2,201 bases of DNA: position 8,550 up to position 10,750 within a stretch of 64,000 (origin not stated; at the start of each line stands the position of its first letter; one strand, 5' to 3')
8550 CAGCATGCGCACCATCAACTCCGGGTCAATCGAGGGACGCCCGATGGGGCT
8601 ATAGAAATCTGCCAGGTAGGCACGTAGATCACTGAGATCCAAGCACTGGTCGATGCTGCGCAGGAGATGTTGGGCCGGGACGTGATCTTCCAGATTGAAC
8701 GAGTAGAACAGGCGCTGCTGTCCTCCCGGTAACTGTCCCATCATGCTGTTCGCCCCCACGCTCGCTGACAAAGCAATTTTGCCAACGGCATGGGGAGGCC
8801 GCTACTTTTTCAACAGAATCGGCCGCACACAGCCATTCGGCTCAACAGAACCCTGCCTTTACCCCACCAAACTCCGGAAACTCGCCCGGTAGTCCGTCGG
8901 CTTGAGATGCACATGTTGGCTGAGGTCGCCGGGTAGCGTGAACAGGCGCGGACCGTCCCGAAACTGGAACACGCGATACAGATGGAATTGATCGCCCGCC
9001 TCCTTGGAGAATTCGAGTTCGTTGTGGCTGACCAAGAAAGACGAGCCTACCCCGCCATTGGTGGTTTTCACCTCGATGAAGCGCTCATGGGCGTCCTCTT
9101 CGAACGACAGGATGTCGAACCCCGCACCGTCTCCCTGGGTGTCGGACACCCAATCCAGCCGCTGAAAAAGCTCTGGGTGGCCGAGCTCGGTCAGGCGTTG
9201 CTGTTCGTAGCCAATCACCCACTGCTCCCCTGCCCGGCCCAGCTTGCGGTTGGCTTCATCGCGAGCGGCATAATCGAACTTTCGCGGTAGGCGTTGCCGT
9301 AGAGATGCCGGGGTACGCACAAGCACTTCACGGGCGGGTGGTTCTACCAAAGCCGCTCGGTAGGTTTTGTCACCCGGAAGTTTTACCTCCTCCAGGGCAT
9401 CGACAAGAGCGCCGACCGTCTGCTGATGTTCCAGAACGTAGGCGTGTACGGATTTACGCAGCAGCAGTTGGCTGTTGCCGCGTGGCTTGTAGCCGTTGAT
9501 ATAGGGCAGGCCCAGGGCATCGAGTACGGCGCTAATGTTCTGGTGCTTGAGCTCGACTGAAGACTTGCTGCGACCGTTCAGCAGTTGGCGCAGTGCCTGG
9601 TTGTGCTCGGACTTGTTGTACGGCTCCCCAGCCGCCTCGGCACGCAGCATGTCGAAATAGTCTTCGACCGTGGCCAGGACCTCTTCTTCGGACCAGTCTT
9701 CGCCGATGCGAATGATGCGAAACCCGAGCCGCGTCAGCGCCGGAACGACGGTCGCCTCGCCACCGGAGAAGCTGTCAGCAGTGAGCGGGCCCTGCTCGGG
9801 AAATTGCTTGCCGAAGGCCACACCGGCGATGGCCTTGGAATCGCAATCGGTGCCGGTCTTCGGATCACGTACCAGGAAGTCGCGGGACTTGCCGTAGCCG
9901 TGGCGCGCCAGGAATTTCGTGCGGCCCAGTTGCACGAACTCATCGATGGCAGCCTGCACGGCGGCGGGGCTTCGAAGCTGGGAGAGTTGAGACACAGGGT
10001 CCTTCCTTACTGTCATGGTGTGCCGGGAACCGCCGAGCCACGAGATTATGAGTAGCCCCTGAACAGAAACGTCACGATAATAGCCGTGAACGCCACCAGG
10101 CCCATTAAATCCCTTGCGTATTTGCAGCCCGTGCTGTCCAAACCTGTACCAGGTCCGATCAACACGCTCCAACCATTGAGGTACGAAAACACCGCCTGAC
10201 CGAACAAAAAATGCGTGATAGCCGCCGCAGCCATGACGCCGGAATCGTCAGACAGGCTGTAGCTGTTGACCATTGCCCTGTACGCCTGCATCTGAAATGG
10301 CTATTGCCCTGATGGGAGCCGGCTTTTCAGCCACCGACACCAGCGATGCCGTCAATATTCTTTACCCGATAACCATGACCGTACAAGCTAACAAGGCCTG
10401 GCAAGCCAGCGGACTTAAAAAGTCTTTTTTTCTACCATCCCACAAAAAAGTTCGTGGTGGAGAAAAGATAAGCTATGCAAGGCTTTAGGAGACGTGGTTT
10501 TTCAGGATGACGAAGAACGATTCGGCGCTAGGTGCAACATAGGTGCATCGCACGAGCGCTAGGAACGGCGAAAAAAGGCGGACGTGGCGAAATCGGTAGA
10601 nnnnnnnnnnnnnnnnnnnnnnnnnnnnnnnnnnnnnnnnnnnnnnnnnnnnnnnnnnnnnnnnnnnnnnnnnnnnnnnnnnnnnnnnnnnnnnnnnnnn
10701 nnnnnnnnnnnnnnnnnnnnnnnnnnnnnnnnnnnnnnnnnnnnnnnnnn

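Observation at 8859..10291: Two-gene cassette: small hydrophobic protein plus DUF3883-like nuclease-fold protein, a candidate uncharacterised defence or abortive-infection module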

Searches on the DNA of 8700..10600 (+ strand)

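Call 8: search_dna_similar(query=window:8700-10600:+, collection=plasmids, mode=near, max_rows=25)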
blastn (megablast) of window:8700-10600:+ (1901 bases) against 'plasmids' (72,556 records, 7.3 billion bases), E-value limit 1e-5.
Records with a match: 1351; places in all: 1402; records where one place covers at least 80% of the query: 1099.
Best place of each record, by identity: >=99% 1302; 95-99% 44; 90-95% 3; 80-90% 1; 60-80% 1.
By first word of the organism name: Escherichia 512; Klebsiella 367; Salmonella 114; Acinetobacter 78; Enterobacter 55; Pseudomonas 52; Shigella 48; Citrobacter 47; Aeromonas 17; Raoultella 12; and 10 more.
By predicted mobility (MOB-suite, as given by PLSDB): conjugative 958; mobilizable 217; non-mobilizable 176.
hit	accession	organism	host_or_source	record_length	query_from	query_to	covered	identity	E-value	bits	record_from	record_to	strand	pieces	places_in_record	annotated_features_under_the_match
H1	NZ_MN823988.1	Escherichia coli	-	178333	1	1901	100%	100.0%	0e+0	3511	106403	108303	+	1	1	DUF3883 domain-containing protein | hypothetical protein (x2)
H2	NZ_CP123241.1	Escherichia coli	chicken,individual chicken feces,feces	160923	1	1901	100%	100.0%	0e+0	3511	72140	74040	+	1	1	DUF3883 domain-containing protein | hypothetical protein (x2)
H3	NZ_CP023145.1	Escherichia coli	food,raw milk cheese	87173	1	1901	100%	99.9%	0e+0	3506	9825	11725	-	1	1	DUF3883 domain-containing protein | hypothetical protein (x2)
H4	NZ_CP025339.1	Salmonella enterica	Sus scrofa domesticus,sick pig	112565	1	1901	100%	99.9%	0e+0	3506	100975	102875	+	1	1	DUF3883 domain-containing protein | hypothetical protein (x2)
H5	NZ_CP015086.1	Escherichia coli O25b:H4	Homo sapiens,Hera General Hopsital, ...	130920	1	1901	100%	99.9%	0e+0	3506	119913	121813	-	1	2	DUF3883 domain-containing protein | hypothetical protein (x2)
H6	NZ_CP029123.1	Escherichia coli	-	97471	1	1901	100%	99.9%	0e+0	3506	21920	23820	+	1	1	DUF3883 domain-containing protein | hypothetical protein (x2)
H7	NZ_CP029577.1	Escherichia coli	Homo sapiens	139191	1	1901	100%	99.9%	0e+0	3506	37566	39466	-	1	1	DUF3883 domain-containing protein | hypothetical protein (x2)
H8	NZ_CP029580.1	Escherichia coli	Homo sapiens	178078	1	1901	100%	99.9%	0e+0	3506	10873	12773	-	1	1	DUF3883 domain-containing protein | hypothetical protein (x2)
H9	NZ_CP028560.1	Acinetobacter sp. WCHA45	Culture,Sewage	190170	1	1901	100%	99.9%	0e+0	3506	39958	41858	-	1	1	DUF3883 domain-containing protein | hypothetical protein (x2)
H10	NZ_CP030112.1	Escherichia coli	Homo sapiens,CSF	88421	1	1901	100%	99.9%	0e+0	3506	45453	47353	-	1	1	DUF3883 domain-containing protein | hypothetical protein (x2)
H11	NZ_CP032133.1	Acinetobacter chinensis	Culture,Sewage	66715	1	1901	100%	99.9%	0e+0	3506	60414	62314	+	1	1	DUF3883 domain-containing protein | hypothetical protein (x2)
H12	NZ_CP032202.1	Escherichia coli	-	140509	1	1901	100%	99.9%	0e+0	3506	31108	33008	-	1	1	DUF3883 domain-containing protein | hypothetical protein (x2)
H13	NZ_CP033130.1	Acinetobacter wuhouensis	Culture,Sewage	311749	1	1901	100%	99.9%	0e+0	3506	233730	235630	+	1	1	DUF3883 domain-containing protein | hypothetical protein (x2)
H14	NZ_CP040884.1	Escherichia coli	Homo sapiens,blood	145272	1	1901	100%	99.9%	0e+0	3506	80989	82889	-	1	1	DUF3883 domain-containing protein | hypothetical protein (x2)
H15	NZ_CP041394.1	Escherichia coli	Canis lupus familiaris,trach wash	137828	1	1901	100%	99.9%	0e+0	3506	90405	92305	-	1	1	DUF3883 domain-containing protein | hypothetical protein (x2)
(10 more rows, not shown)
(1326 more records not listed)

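Call 9: get_annotated_region(hit=H1, flank=9000)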
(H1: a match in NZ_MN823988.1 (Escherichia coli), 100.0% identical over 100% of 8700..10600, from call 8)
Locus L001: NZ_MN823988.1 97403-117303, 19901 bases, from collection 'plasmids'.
description: Escherichia coli strain 14406 plasmid p14406-FII, complete sequence
organism: Escherichia coli (NCBI taxid 562)
taxonomy: Bacteria; Pseudomonadota; Gammaproteobacteria; Enterobacterales; Enterobacteriaceae; Escherichia; Escherichia coli
host: -; source: -; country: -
typing (MOB-suite, as given by PLSDB): conjugative; replicon IncFIB,IncFIC,rep_cluster_2244; relaxase MOBF,MOBP; mating-pair formation MPF_F
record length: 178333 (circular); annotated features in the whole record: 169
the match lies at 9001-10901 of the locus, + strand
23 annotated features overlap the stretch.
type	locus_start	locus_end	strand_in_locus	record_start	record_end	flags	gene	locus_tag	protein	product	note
CDS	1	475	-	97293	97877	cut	mphR(A)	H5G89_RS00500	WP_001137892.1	macrolide-binding transcriptional repressor MphR(A)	-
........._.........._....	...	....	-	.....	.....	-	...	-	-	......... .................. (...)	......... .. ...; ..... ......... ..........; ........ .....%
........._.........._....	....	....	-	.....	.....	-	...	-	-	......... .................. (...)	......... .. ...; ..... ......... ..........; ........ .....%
CDS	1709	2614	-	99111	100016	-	-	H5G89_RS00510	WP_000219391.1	Mph(A) family macrolide 2'-phosphotransferase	-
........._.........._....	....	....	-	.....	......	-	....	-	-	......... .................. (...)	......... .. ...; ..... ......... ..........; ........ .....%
predicted_resistance_gene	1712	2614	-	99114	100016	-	mph(A)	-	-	Mph(A) family macrolide 2'-phosphotransferase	predicted by amrfinderplus; class MACROLIDE; identity 100.0%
CDS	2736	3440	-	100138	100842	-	-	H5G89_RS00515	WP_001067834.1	IS6-like element IS26 family transposase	-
CDS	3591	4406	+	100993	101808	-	-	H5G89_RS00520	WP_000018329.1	aminoglycoside O-phosphotransferase APH(3')-Ia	-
predicted_resistance_gene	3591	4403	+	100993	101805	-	aph(3')-Ia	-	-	aminoglycoside O-phosphotransferase APH(3')-Ia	predicted by amrfinderplus; class AMINOGLYCOSIDE; identity 100.0%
CDS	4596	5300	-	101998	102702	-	-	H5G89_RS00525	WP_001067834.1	IS6-like element IS26 family transposase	-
CDS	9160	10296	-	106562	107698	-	-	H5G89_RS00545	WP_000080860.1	DUF3883 domain-containing protein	-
CDS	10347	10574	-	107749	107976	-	-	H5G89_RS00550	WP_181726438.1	hypothetical protein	-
CDS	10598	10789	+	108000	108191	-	-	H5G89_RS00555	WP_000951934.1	hypothetical protein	-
CDS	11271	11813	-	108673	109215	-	-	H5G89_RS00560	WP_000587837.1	AAA family ATPase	-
predicted_resistance_gene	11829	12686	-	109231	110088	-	aac(3)-IId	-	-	aminoglycoside N-acetyltransferase AAC(3)-IId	predicted by amrfinderplus; class AMINOGLYCOSIDE; identity 100.0%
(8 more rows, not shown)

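Call 10: get_annotated_region(hit=H13, flank=9000)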
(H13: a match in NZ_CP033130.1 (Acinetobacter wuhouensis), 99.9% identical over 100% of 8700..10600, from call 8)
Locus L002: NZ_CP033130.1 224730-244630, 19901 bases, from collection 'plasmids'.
description: Acinetobacter wuhouensis strain WCHAW010062 plasmid pOXA23_010062, complete sequence
organism: Acinetobacter wuhouensis (NCBI taxid 1879050)
taxonomy: Bacteria; Pseudomonadota; Gammaproteobacteria; Moraxellales; Moraxellaceae; Acinetobacter; Acinetobacter wuhouensis
host: -; source: Culture,Sewage; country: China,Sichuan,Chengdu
typing (MOB-suite, as given by PLSDB): mobilizable; relaxase MOBP
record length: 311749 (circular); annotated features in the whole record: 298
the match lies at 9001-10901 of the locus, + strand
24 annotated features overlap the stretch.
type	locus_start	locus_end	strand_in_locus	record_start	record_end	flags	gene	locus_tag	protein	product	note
CDS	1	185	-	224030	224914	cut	-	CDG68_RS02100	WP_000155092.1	Mph(E) family macrolide 2'-phosphotransferase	-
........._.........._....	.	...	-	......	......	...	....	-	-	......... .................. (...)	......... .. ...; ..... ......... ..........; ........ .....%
predicted_resistance_gene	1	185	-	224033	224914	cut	mph(E)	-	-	Mph(E) family macrolide 2'-phosphotransferase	predicted by amrfinderplus; class MACROLIDE; identity 100.0%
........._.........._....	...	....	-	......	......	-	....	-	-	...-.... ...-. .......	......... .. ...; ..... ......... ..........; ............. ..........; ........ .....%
predicted_resistance_gene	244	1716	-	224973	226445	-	msr(E)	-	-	ABC-F type ribosomal protection protein Msr(E)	predicted by amrfinderplus; class MACROLIDE/STREPTOGRAMIN; identity 100.0%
CDS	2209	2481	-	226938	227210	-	nadS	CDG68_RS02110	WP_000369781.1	NadS family protein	-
CDS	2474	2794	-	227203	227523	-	-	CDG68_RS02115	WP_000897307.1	type II toxin-antitoxin system RelE/ParE family toxin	-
CDS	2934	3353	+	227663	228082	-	-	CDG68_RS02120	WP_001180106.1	SMI1/KNR4 family protein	GO:0042546 - cell wall biogenesis [Evidence IEA]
CDS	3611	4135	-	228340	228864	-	-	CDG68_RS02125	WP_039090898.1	plasmid replication DNA-binding protein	-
CDS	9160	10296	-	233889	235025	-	-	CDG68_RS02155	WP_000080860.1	DUF3883 domain-containing protein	-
CDS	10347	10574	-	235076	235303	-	-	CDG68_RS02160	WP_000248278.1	hypothetical protein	-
CDS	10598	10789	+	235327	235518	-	-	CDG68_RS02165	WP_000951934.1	hypothetical protein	-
CDS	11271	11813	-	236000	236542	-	-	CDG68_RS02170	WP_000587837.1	AAA family ATPase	-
predicted_resistance_gene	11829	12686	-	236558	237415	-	aac(3)-IId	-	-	aminoglycoside N-acetyltransferase AAC(3)-IId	predicted by amrfinderplus; class AMINOGLYCOSIDE; identity 100.0%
CDS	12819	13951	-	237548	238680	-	-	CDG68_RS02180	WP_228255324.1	IS3-like element ISAba14 family transposase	GO:0006313 - DNA transposition [Evidence IEA]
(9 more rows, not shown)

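Call 85: search_dna_similar(query=window:8859-9995:+, collection=ecoli_genomes, mode=near, max_rows=5)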
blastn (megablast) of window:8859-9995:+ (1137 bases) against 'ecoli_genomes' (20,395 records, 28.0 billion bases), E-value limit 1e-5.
Records with a match: 616; places in all: 626; records where one place covers at least 80% of the query: 599.
Genomes with a match: 599 of 5426; with a place that covers at least 80% of the query: 582. Places per genome that has any: lowest 1, median 1, highest 3. On chromosomes: 82 places; on plasmids: 544.
Best place of each record, by identity: >=99% 614; 95-99% 1; 90-95% 1.
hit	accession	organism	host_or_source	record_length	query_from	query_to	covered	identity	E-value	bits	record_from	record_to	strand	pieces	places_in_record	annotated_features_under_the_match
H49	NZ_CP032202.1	Escherichia coli strain AR_0086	missing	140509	1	1137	100%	100.0%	0e+0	2100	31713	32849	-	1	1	DUF3883 domain-containing protein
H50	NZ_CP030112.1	Escherichia coli strain MCJCHV-1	Homo sapiens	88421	1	1137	100%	100.0%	0e+0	2100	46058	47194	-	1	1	DUF3883 domain-containing protein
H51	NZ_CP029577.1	Escherichia coli strain DA33135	Homo sapiens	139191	1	1137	100%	100.0%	0e+0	2100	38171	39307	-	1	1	DUF3883 domain-containing protein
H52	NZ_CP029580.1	Escherichia coli strain DA33137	Homo sapiens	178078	1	1137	100%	100.0%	0e+0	2100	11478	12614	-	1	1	DUF3883 domain-containing protein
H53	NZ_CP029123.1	Escherichia coli strain AR434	missing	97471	1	1137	100%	100.0%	0e+0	2100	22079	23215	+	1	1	DUF3883 domain-containing protein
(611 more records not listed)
